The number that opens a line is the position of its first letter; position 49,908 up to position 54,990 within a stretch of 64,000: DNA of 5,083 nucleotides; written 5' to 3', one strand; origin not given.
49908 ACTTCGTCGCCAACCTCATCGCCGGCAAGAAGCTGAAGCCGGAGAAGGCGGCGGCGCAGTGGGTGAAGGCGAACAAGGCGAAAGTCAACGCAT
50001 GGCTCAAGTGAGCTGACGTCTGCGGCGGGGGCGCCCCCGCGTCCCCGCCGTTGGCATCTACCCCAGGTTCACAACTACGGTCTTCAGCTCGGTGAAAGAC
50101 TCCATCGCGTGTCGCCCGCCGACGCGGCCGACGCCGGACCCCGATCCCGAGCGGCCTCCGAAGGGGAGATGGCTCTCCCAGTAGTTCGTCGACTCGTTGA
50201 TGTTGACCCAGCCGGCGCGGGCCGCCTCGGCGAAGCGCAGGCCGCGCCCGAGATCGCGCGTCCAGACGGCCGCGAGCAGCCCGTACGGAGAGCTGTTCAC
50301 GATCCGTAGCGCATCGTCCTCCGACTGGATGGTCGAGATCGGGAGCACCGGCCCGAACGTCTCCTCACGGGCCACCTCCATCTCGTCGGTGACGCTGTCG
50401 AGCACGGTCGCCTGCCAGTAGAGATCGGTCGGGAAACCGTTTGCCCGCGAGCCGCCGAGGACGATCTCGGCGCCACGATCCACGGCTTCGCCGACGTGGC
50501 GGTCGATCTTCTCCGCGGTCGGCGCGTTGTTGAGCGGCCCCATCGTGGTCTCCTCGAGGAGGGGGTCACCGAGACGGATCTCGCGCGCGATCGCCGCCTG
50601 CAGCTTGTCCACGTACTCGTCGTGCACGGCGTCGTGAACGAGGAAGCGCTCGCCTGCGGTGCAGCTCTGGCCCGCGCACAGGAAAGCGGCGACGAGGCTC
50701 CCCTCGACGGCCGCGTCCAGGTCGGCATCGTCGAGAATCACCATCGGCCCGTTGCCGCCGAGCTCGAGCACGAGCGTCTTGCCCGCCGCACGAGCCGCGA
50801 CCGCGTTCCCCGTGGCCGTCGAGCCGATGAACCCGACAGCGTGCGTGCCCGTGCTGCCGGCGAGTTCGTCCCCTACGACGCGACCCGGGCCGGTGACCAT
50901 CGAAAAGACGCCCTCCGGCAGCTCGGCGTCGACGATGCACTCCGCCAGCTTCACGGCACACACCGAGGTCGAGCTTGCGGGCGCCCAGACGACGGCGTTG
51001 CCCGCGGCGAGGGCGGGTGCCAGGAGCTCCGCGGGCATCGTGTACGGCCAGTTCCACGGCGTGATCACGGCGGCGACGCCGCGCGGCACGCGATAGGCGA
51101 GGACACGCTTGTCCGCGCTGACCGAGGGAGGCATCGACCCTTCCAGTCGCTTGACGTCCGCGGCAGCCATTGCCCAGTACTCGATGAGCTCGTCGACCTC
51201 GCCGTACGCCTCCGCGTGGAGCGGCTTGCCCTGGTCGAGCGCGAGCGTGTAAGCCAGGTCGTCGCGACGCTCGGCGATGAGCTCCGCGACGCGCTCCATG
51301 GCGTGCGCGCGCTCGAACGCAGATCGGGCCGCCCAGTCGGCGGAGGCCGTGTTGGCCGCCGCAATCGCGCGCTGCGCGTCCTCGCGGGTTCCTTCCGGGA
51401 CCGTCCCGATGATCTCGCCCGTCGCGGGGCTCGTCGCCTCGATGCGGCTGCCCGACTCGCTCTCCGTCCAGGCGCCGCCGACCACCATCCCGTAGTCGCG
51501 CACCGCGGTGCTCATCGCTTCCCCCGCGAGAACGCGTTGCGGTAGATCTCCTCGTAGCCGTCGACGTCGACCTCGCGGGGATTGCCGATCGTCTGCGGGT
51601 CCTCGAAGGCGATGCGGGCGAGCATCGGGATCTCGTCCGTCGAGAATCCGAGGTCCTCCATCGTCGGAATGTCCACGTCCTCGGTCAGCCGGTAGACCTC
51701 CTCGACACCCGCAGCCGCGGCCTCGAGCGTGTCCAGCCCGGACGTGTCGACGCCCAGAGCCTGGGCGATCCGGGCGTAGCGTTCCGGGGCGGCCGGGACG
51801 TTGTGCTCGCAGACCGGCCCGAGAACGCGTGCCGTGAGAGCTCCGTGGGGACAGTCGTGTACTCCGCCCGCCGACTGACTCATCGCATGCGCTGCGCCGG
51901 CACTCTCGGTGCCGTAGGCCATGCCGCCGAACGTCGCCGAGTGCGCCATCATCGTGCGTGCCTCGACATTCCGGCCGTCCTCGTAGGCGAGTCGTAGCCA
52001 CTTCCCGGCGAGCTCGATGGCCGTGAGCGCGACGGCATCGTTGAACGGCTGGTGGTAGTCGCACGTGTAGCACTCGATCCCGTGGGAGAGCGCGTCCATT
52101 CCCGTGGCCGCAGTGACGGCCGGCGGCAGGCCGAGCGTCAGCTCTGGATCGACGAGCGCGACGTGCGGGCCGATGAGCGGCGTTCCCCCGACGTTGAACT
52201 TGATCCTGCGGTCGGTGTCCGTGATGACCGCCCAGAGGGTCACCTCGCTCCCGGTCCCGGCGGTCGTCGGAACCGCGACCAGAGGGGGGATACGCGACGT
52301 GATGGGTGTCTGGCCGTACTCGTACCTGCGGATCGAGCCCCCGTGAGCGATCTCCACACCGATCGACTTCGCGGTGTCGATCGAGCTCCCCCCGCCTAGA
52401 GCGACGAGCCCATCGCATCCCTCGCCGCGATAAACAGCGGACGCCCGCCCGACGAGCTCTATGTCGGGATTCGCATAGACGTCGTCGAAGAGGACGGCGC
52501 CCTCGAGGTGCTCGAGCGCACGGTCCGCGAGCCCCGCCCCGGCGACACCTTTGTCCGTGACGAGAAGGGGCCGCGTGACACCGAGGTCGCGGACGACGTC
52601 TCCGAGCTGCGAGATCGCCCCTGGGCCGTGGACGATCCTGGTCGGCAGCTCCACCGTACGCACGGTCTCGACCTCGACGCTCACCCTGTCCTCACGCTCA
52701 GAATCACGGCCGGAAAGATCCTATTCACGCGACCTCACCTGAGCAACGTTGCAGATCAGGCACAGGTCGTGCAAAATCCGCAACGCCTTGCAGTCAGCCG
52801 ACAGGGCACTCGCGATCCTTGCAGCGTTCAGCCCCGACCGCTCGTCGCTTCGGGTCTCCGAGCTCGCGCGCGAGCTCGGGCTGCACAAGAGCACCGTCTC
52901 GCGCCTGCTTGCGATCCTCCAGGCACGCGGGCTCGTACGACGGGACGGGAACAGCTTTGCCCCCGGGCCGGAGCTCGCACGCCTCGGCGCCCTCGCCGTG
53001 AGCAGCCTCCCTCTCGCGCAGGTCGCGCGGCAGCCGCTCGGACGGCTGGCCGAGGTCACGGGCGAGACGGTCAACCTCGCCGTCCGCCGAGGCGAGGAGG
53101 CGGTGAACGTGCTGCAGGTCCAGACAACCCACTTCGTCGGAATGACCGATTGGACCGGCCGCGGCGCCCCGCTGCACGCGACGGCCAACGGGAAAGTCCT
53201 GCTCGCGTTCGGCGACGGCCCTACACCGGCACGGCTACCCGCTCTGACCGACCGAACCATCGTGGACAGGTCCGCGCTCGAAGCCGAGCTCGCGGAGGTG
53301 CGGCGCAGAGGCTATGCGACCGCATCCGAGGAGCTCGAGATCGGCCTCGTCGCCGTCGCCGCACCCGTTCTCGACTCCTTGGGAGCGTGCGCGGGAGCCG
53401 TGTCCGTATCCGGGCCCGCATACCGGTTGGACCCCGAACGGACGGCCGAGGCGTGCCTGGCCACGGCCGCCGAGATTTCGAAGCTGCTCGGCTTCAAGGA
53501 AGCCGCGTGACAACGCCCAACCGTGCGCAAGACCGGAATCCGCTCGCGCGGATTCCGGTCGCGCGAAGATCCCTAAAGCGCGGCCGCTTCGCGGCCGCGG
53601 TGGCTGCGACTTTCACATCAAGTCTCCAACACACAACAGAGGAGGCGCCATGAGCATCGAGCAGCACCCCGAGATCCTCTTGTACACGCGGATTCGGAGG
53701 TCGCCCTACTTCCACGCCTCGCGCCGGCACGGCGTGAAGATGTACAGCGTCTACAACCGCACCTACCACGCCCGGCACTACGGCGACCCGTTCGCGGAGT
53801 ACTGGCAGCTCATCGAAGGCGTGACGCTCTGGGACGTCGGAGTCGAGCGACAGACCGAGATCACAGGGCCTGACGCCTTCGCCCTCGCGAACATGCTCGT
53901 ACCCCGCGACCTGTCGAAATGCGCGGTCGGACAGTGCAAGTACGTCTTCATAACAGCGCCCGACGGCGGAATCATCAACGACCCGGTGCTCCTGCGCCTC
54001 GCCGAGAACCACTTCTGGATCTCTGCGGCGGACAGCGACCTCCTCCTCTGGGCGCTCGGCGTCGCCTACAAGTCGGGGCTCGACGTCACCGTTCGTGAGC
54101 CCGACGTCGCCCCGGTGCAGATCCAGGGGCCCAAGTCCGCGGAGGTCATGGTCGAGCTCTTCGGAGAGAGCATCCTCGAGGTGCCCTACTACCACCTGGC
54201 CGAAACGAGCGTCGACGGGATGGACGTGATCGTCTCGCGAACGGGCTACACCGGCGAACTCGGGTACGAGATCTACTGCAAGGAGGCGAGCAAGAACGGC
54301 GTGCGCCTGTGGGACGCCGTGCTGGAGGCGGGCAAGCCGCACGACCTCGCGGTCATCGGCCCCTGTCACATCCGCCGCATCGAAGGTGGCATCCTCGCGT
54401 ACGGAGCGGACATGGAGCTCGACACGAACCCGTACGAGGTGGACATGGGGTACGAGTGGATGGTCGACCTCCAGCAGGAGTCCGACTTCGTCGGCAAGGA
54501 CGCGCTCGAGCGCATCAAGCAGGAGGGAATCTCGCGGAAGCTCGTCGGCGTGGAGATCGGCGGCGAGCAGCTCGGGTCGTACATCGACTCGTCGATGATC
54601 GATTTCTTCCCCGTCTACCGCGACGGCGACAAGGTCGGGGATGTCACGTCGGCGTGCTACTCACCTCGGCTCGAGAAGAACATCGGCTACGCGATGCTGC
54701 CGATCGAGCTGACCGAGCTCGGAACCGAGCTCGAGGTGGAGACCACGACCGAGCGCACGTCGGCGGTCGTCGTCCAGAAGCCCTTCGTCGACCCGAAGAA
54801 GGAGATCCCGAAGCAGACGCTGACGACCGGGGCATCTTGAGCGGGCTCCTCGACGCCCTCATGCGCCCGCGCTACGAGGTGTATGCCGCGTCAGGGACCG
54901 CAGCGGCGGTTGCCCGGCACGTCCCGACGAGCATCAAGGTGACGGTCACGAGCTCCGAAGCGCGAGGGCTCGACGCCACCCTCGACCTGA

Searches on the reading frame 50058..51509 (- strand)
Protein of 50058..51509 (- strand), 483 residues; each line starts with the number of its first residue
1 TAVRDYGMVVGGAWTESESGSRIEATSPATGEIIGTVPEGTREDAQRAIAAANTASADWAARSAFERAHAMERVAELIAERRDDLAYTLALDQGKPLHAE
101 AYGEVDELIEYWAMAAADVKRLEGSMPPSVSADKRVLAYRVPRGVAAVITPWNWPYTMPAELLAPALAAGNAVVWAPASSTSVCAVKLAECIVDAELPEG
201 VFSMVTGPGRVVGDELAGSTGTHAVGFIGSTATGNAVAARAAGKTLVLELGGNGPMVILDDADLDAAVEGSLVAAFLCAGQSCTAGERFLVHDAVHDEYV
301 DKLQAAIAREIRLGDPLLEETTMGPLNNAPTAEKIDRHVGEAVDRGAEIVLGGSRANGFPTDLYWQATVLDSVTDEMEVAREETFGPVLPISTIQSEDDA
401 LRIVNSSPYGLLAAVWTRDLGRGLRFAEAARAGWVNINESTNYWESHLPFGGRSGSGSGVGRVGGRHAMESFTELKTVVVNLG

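Call 35: search_protein_families(library=pfam, proteins=[window:50058-51509:-], max_evalue=0.00001)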
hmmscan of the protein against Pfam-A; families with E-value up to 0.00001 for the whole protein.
window:50058-51509:- (483 aa): 1 family
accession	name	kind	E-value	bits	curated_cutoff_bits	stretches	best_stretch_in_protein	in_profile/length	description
PF00171.27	Aldedh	-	5.6e-149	497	23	1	14-478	1-461/461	Aldehyde dehydrogenase family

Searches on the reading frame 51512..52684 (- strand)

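Call 80: search_protein_families(library=pfam, proteins=[window:51512-52684:-], max_evalue=0.00001)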
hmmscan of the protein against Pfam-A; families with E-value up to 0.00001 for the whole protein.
window:51512-52684:- (390 aa): 3 families
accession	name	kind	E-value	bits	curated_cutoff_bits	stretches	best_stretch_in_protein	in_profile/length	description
PF00465.25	Fe-ADH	-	3.1e-46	157.5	31.3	1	14-180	1-168/168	Iron-containing alcohol dehydrogenase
PF25137.1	ADH_Fe_C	-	1.1e-41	143.1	27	1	191-385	1-194/194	Fe-containing alcohol dehydrogenase family, C-terminal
PF13685.12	Fe-ADH_2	-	8.5e-09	36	28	1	19-110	2-95/149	Iron-containing alcohol dehydrogenase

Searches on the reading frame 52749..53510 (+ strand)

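Call 80: search_protein_families(library=pfam, proteins=[window:52749-53510:+], max_evalue=0.00001)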
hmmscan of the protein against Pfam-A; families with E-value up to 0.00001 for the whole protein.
window:52749-53510:+ (253 aa): 7 families
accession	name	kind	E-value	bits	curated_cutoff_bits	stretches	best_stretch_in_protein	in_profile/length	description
PF01614.24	IclR_C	-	8.4e-38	130.1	24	1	83-244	3-173/174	Bacterial transcriptional regulator IclR C-terminal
PF09339.16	HTH_IclR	-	4e-17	62.2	22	1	16-67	1-52/52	IclR helix-turn-helix domain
PF12802.13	MarR_2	-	2.9e-10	40.6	27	1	20-65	10-52/61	MarR family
PF25213.1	HVO_A0261_N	-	9.5e-08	32.3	35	1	18-71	11-62/86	HVO_A0261 N-terminal domain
PF01022.26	HTH_5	-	6.3e-07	29.6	22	1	22-64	6-46/47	Bacterial regulatory protein, arsR family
PF01047.28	MarR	-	1.1e-06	28.8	24.6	1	33-65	17-49/59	MarR family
PF13545.12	HTH_Crp_2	-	8.3e-06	26.1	27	0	34-67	23-56/70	Crp-like helix-turn-helix domain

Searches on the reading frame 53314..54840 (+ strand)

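Call 80: search_protein_families(library=pfam, proteins=[window:53314-54840:+], max_evalue=0.00001)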
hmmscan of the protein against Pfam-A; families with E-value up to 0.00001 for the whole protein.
window:53314-54840:+ (508 aa): 2 families
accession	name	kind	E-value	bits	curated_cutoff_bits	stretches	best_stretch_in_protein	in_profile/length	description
PF01571.26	GCV_T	-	1.4e-44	152.7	25.6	1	137-379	6-253/255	Aminomethyltransferase folate-binding domain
PF08669.17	GCV_T_C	-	7.1e-20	71.1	25.9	1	433-493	20-80/80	Glycine cleavage T-protein C-terminal barrel domain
